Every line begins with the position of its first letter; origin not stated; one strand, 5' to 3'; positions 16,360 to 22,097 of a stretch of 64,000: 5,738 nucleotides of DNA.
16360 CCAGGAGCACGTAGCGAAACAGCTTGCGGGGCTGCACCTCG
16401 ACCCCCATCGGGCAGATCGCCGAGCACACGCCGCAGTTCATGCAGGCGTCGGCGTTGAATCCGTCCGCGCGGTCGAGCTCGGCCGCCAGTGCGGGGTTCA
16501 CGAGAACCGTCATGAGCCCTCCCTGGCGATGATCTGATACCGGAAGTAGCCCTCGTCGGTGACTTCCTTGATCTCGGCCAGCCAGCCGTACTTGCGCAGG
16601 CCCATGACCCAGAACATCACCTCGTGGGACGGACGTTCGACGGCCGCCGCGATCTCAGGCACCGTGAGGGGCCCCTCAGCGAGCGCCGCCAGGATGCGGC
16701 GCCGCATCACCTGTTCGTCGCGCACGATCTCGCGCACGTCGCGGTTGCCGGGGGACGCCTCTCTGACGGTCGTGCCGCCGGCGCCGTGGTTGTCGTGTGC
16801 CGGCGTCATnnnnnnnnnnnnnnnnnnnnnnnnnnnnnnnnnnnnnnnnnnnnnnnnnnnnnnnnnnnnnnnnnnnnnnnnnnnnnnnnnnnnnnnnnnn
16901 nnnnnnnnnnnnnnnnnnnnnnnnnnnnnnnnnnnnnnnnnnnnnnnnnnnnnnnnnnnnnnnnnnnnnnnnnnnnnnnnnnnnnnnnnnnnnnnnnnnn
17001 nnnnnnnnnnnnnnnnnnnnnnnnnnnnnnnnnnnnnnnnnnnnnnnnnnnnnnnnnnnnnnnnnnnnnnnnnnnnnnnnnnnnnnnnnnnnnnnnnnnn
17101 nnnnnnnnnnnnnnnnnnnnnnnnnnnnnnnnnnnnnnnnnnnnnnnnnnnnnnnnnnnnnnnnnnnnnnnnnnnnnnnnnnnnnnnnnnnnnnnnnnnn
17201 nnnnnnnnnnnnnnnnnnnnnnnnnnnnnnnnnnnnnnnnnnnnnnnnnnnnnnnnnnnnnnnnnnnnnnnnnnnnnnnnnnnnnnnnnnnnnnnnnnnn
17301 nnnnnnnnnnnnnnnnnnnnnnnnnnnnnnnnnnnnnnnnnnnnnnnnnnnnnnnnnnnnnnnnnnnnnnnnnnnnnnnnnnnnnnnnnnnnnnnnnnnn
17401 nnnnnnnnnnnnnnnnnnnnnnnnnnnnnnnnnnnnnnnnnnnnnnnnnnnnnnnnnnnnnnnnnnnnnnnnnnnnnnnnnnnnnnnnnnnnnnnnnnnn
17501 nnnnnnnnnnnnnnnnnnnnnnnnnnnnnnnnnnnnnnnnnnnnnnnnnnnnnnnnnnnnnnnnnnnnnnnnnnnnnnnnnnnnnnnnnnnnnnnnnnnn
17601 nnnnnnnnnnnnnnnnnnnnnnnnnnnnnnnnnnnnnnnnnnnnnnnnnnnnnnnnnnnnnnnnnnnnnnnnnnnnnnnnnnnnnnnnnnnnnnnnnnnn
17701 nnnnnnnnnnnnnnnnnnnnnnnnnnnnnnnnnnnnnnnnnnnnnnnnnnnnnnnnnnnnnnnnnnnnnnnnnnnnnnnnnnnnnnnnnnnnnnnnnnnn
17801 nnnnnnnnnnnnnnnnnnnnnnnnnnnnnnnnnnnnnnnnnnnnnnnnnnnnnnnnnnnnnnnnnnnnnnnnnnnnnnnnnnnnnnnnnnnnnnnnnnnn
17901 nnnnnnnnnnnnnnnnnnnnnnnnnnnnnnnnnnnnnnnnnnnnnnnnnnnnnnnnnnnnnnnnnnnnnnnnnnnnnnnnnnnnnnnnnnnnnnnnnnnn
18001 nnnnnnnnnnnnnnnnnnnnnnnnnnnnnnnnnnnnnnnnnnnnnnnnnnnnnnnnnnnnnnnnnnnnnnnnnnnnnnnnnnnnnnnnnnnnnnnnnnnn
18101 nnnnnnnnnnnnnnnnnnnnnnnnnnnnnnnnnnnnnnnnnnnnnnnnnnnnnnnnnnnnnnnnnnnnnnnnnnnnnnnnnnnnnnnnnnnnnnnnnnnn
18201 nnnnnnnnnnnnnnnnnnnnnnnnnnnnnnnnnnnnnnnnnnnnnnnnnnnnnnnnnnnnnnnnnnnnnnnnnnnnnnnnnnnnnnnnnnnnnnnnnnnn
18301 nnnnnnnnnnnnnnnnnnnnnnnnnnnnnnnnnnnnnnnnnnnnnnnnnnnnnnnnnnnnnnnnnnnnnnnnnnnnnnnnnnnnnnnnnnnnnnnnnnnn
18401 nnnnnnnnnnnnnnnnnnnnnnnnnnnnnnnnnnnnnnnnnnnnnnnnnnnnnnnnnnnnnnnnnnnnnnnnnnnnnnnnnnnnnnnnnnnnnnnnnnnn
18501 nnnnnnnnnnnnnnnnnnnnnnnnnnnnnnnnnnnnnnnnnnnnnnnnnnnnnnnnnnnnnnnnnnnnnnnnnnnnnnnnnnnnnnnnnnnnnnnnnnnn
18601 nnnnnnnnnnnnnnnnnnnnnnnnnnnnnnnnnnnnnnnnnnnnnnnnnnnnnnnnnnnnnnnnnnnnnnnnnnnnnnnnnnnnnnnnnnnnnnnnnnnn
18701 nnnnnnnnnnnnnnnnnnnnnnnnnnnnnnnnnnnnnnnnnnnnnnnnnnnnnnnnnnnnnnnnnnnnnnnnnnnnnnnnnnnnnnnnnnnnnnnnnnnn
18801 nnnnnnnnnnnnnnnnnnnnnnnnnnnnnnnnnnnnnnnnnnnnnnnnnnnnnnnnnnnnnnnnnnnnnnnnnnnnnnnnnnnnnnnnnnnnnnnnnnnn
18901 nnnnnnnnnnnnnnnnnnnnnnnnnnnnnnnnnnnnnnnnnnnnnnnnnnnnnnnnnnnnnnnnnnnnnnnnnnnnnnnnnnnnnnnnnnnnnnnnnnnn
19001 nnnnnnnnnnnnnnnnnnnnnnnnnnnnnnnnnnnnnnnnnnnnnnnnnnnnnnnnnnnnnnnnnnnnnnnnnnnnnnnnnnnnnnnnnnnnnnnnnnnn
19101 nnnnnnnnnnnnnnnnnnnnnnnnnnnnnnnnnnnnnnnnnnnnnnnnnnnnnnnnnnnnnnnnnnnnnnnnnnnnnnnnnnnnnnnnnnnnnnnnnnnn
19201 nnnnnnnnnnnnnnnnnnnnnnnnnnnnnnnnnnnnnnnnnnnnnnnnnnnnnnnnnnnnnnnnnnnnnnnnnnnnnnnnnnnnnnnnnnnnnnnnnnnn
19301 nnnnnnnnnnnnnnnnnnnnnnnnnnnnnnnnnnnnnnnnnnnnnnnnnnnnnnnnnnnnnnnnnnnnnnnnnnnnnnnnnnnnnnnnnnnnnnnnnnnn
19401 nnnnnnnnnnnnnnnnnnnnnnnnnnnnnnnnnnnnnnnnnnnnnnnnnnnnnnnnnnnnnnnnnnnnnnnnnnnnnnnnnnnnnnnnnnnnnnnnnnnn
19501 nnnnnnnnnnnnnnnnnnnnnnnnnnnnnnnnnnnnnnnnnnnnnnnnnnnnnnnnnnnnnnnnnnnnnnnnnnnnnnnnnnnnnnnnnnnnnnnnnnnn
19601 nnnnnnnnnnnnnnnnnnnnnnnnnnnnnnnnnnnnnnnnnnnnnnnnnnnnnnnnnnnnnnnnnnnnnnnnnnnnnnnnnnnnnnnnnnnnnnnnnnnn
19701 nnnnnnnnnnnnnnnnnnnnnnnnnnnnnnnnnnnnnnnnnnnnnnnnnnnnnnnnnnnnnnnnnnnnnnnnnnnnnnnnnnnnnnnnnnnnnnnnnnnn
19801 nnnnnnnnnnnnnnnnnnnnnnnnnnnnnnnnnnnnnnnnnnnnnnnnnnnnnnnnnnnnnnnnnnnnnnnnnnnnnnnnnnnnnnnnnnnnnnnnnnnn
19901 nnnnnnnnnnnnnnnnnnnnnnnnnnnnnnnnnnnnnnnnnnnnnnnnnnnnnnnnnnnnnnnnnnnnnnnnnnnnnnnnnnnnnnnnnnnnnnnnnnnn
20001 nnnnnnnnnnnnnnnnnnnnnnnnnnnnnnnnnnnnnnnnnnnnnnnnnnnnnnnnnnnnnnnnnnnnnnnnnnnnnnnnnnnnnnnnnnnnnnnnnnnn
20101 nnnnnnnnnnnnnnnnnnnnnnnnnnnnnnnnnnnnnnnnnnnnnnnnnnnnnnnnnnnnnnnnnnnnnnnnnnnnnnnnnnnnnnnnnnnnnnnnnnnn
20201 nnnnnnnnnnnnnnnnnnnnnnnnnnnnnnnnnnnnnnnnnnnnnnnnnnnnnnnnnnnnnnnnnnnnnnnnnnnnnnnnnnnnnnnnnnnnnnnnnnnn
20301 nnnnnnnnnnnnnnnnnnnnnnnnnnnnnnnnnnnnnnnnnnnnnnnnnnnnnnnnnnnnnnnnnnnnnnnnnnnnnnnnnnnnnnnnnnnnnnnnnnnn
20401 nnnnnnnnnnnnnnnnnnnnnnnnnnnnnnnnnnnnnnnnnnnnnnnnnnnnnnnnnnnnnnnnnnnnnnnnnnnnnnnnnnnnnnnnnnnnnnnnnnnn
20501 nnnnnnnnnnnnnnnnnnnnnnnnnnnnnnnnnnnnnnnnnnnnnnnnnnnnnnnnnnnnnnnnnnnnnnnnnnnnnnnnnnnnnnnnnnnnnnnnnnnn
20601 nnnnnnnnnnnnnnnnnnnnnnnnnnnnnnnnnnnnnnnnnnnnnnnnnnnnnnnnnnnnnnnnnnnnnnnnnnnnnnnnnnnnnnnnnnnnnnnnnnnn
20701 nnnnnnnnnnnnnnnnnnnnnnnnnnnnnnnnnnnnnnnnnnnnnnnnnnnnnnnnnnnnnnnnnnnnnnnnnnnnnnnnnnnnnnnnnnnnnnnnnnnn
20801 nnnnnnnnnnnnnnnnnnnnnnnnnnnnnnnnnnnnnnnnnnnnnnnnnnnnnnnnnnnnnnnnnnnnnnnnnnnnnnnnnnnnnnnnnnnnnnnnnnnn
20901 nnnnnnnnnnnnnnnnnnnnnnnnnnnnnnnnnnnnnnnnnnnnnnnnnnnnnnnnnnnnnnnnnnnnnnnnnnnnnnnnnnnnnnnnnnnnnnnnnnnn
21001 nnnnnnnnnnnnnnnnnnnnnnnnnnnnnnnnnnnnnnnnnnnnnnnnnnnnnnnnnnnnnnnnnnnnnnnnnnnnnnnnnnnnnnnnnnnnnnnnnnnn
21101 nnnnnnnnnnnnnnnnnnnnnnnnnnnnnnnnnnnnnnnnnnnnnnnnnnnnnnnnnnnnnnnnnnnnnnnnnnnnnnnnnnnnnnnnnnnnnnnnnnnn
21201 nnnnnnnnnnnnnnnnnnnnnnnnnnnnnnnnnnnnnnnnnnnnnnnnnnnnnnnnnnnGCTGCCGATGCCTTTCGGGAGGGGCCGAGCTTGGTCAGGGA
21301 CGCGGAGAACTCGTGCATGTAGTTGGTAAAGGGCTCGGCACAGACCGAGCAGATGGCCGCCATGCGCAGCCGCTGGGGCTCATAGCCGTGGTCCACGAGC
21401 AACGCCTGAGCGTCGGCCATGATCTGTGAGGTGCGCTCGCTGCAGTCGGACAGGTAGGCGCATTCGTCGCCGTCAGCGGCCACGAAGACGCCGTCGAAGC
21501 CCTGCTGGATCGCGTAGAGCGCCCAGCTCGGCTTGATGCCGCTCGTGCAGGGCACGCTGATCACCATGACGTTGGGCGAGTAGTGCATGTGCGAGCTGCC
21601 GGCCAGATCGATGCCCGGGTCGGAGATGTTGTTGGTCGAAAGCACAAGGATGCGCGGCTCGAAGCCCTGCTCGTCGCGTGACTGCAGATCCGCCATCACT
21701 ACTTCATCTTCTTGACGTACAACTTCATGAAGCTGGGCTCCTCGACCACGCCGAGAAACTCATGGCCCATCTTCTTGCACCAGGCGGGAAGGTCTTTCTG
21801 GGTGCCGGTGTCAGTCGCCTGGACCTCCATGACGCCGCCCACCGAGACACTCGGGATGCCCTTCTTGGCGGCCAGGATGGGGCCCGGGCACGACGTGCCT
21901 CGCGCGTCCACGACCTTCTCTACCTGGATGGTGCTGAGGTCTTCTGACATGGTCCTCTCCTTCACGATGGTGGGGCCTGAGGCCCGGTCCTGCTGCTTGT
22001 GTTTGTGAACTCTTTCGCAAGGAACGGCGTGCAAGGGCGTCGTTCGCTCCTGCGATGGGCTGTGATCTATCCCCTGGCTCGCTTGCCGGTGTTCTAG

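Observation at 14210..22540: Complete Hdr-like module (ArsR-TusA-MvhD-HdrL-HdrA-hyp-HdrC-HdrB-DsrE-DsrE) in a high-GC aerobic-looking genome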

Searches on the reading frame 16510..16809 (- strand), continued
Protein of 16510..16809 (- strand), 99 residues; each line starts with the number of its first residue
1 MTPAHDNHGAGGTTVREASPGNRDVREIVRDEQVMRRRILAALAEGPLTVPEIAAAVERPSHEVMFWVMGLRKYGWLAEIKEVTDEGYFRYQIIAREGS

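Call 83: search_protein_families(library=pfam, proteins=[L085:3749-5053:+, L085:5067-7004:+, L085:7329-8465:+, L083:6607-7986:+, L083:8346-9503:+], max_evalue=0.001)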
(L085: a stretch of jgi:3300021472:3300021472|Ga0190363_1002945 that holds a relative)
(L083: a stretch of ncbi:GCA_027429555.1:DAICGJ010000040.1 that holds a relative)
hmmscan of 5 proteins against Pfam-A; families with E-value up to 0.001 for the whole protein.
L085:3749-5053:+ (434 aa): 23 families
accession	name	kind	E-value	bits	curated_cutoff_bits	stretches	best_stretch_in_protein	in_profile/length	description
PF07992.20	Pyr_redox_2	-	1.3e-19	71.2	26.1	2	290-411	179-287/291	Pyridine nucleotide-disulphide oxidoreductase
PF00037.32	Fer4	-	9.3e-11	41.5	21.1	2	148-169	3-24/24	4Fe-4S binding domain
PF12797.12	Fer4_2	-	6.3e-10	38.8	24.5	2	146-165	3-22/22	4Fe-4S binding domain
PF12831.13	FAD_oxidored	-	5.1e-09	36.4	27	1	4-41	1-38/416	FAD dependent oxidoreductase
PF12838.12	Fer4_7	-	3.6e-08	34.2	27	1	152-171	1-20/52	4Fe-4S dicluster domain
PF12837.12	Fer4_6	-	4e-08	33.3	25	1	146-168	2-24/24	4Fe-4S binding domain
PF01266.30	DAO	-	5e-08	33.3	27.9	1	4-39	1-37/353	FAD dependent oxidoreductase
PF13183.11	Fer4_8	-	8.6e-08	33.1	27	1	103-166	2-67/68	4Fe-4S dicluster domain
PF03486.20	HI0933_like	-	1.1e-07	32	50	1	4-41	2-39/244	HI0933-like protein Rossmann domain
PF00890.30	FAD_binding_2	-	1.4e-07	31.5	20.4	1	4-40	1-37/414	FAD binding domain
PF13237.11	Fer4_10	-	2.8e-07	30.8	25.5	1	147-170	3-28/53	4Fe-4S dicluster domain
PF13187.11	Fer4_9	-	4.5e-07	30.2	27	1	105-168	1-52/52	4Fe-4S dicluster domain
PF13450.12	NAD_binding_8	-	6.3e-07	30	21.9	1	7-41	1-35/68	NAD(P)-binding Rossmann-like domain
PF01134.28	GIDA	-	1.1e-06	28.4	22.1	1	4-38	1-29/391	Glucose inhibited division protein A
PF14697.11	Fer4_21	-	3.1e-06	27.7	35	1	146-172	1-27/59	4Fe-4S dicluster domain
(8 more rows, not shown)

L085:5067-7004:+ (645 aa): 15 families
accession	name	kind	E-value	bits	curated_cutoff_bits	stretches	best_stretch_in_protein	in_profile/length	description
PF07992.20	Pyr_redox_2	-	3.3e-12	46.9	26.1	1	145-225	2-79/291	Pyridine nucleotide-disulphide oxidoreductase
PF12838.12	Fer4_7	-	8.5e-10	39.4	27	1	573-619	1-50/52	4Fe-4S dicluster domain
PF12837.12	Fer4_6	-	1.8e-09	37.6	25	1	566-588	1-23/24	4Fe-4S binding domain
PF12831.13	FAD_oxidored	-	1e-08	35.4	27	1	146-212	2-74/416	FAD dependent oxidoreductase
PF14697.11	Fer4_21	-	2.1e-07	31.4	35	1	569-623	3-58/59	4Fe-4S dicluster domain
PF01266.30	DAO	-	2.3e-07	31.1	27.9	1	146-209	2-77/353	FAD dependent oxidoreductase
PF00037.32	Fer4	-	3.3e-07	30.3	21.1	1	567-584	1-18/24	4Fe-4S binding domain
PF13187.11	Fer4_9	-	5.2e-07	30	27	1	573-622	1-52/52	4Fe-4S dicluster domain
PF12797.12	Fer4_2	-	2.5e-06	27.5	24.5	1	567-584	3-20/22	4Fe-4S binding domain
PF13450.12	NAD_binding_8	-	2.9e-06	27.9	21.9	1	148-183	1-36/68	NAD(P)-binding Rossmann-like domain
PF00070.33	Pyr_redox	-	4.7e-06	27.5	22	0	146-177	2-33/82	Pyridine nucleotide-disulphide oxidoreductase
PF13237.11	Fer4_10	-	7.9e-06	26.2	25.5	1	568-617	3-52/53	4Fe-4S dicluster domain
PF00890.30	FAD_binding_2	-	1.2e-05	25.2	20.4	1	146-183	2-39/414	FAD binding domain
PF25160.1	LdpA_Fe-S-bd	-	6e-05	23.2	27.6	0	601-627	22-48/49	LdpA Fe-S cluster-binding domain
PF01134.28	GIDA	-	0.00013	21.6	22.1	0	146-174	2-30/391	Glucose inhibited division protein A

L085:7329-8465:+ (378 aa): 7 families
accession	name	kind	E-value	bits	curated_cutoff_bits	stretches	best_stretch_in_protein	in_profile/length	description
PF13183.11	Fer4_8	-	4.1e-08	34.1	27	1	20-78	3-66/68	4Fe-4S dicluster domain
PF12838.12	Fer4_7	-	6.4e-08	33.4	27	1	22-80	2-52/52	4Fe-4S dicluster domain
PF13237.11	Fer4_10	-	1.4e-07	31.7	25.5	1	21-77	8-53/53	4Fe-4S dicluster domain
PF13187.11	Fer4_9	-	2.4e-07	31.1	27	1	22-80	2-51/52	4Fe-4S dicluster domain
PF25160.1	LdpA_Fe-S-bd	-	1.1e-06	28.8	27.6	0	17-36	23-42/49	LdpA Fe-S cluster-binding domain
PF13534.11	Fer4_17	-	2.3e-06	28.5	22.2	1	21-79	1-59/61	4Fe-4S dicluster domain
PF13484.11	Fer4_16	-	0.00086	20.5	30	0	21-77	1-64/66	4Fe-4S double cluster binding domain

L083:6607-7986:+ (459 aa): 19 families
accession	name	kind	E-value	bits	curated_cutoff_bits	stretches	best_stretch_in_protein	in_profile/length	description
PF07992.20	Pyr_redox_2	-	2e-12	47.6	26.1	1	12-59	2-49/291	Pyridine nucleotide-disulphide oxidoreductase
PF00037.32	Fer4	-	6.4e-12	45.2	21.1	2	154-176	2-24/24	4Fe-4S binding domain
PF01266.30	DAO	-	3.3e-09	37.2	27.9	1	12-47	1-36/353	FAD dependent oxidoreductase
PF00890.30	FAD_binding_2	-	7.5e-09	35.7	20.4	1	12-49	1-38/414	FAD binding domain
PF13450.12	NAD_binding_8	-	2.2e-08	34.7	21.9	1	15-49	1-35/68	NAD(P)-binding Rossmann-like domain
PF12831.13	FAD_oxidored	-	2.1e-07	31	27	1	12-49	1-38/416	FAD dependent oxidoreductase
PF12838.12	Fer4_7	-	3.5e-07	31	27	1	112-174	1-52/52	4Fe-4S dicluster domain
PF12797.12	Fer4_2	-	1.9e-06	27.9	24.5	1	106-123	3-20/22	4Fe-4S binding domain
PF12837.12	Fer4_6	-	2.3e-06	27.7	25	2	156-175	5-24/24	4Fe-4S binding domain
PF13187.11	Fer4_9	-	4.7e-06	27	27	1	112-175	1-52/52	4Fe-4S dicluster domain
PF01946.23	Thi4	-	1.5e-05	24.8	26.2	1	11-56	18-64/235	Thi4 family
PF01494.25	FAD_binding_3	-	3.1e-05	23.8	22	1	10-43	1-34/349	FAD binding domain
PF13183.11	Fer4_8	-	5e-05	24.2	27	1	111-173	3-67/68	4Fe-4S dicluster domain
PF13484.11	Fer4_16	-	0.00011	23.3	30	1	160-178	2-20/66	4Fe-4S double cluster binding domain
PF14697.11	Fer4_21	-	0.00033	21.2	35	1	108-175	3-57/59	4Fe-4S dicluster domain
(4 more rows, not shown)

L083:8346-9503:+ (385 aa): 7 families
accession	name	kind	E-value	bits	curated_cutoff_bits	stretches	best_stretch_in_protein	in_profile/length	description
PF13183.11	Fer4_8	-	9e-09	36.2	27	1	21-81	2-66/68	4Fe-4S dicluster domain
PF13187.11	Fer4_9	-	3.6e-08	33.7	27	1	24-83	2-51/52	4Fe-4S dicluster domain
PF13534.11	Fer4_17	-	7.1e-08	33.3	22.2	1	24-82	2-59/61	4Fe-4S dicluster domain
PF13237.11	Fer4_10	-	1.3e-07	31.9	25.5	1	19-80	4-53/53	4Fe-4S dicluster domain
PF12838.12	Fer4_7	-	1.4e-07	32.3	27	1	24-83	2-52/52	4Fe-4S dicluster domain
PF13484.11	Fer4_16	-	9.9e-05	23.5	30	0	69-96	2-30/66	4Fe-4S double cluster binding domain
PF00037.32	Fer4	-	0.00019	21.6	21.1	0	68-83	7-22/24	4Fe-4S binding domain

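Call 102: search_protein_families(library=ncbifam, proteins=[L085:3749-5053:+, L085:5067-7004:+, L085:7329-8465:+, L083:8346-9503:+, L086:3703-5013:+], max_evalue=1e-20)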
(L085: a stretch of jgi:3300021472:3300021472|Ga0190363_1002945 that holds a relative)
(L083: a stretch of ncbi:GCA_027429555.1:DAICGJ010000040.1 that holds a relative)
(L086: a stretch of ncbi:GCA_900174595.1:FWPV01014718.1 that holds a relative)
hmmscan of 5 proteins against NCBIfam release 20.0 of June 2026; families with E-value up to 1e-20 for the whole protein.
L085:3749-5053:+ (434 aa): 3 families
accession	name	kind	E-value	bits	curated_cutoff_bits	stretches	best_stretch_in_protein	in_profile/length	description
NF040770.1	hetero_SS_HdrA2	exception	3.7e-149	498.2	1100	1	4-423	141-561/777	CoB-CoM heterodisulfide reductase HdrA2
NF041778.1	hetero_SS_HdrA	equivalog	6.8e-106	354.9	1400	1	4-424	144-572/771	ferredoxin:CoB-CoM heterodisulfide reductase subunit HdrA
NF041891.1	hdrA_Methbact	equivalog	3.5e-103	346.2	1300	1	5-422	136-556/762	ferredoxin:CoB-CoM heterodisulfide reductase subunit HdrA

L085:5067-7004:+ (645 aa): 3 families
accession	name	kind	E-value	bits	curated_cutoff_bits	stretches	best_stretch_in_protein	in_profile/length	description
NF040770.1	hetero_SS_HdrA2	exception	3.2e-183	610.9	1100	1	5-643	1-644/777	CoB-CoM heterodisulfide reductase HdrA2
NF041891.1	hdrA_Methbact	equivalog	6.2e-147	490.9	1300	1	5-643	2-639/762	ferredoxin:CoB-CoM heterodisulfide reductase subunit HdrA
NF041778.1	hetero_SS_HdrA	equivalog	6.8e-140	467.3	1400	1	3-642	5-653/771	ferredoxin:CoB-CoM heterodisulfide reductase subunit HdrA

L085:7329-8465:+ (378 aa): 1 family
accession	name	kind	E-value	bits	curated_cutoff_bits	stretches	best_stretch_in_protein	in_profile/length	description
NF038018.1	qmoC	equivalog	3.8e-55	187.8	300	1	5-356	3-360/360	quinone-interacting membrane-bound oxidoreductase complex subunit QmoC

L083:8346-9503:+ (385 aa): 1 family
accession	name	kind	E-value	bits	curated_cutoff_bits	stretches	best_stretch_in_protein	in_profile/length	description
NF038018.1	qmoC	equivalog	6.1e-51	174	300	1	11-358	7-358/360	quinone-interacting membrane-bound oxidoreductase complex subunit QmoC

L086:3703-5013:+ (436 aa): 3 families
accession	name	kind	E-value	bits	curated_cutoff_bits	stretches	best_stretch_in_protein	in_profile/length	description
NF040770.1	hetero_SS_HdrA2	exception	7.3e-139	464.2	1100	1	8-427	139-562/777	CoB-CoM heterodisulfide reductase HdrA2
NF041778.1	hetero_SS_HdrA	equivalog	4.1e-106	355.6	1400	1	9-431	143-576/771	ferredoxin:CoB-CoM heterodisulfide reductase subunit HdrA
NF041891.1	hdrA_Methbact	equivalog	7.2e-93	312.2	1300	1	11-424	136-555/762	ferredoxin:CoB-CoM heterodisulfide reductase subunit HdrA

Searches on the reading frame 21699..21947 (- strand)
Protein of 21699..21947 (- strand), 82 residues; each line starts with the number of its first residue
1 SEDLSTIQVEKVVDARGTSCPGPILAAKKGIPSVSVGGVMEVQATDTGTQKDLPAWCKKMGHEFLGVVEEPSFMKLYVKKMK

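Call 4: search_protein_families(library=pfam, proteins=[window:21699-21947:-], max_evalue=0.01)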
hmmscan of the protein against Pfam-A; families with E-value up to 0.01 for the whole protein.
window:21699-21947:- (82 aa): 1 family
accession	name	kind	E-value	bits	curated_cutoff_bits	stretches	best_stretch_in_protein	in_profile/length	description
PF01206.22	TusA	-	3.6e-19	68.8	28.6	1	11-80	1-70/70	Sulfurtransferase TusA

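Call 5: search_protein_families(library=ncbifam, proteins=[window:21699-21947:-], max_evalue=0.001)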
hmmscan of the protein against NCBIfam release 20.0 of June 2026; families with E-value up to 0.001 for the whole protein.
window:21699-21947:- (82 aa): 3 families
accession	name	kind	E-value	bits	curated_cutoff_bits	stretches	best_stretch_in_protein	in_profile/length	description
NF001423.0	PRK00299.1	equivalog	1.7e-13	50.2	78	1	7-81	6-80/82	sulfurtransferase TusA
NF008242.0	PRK11018.1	equivalog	7.8e-05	22.2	79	1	7-79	5-77/78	sulfurtransferase-like selenium metabolism protein YedF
TIGR03527.1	selenium_YedF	equivalog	7.9e-05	22.6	110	1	13-79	1-67/194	sulfurtransferase-like selenium metabolism protein YedF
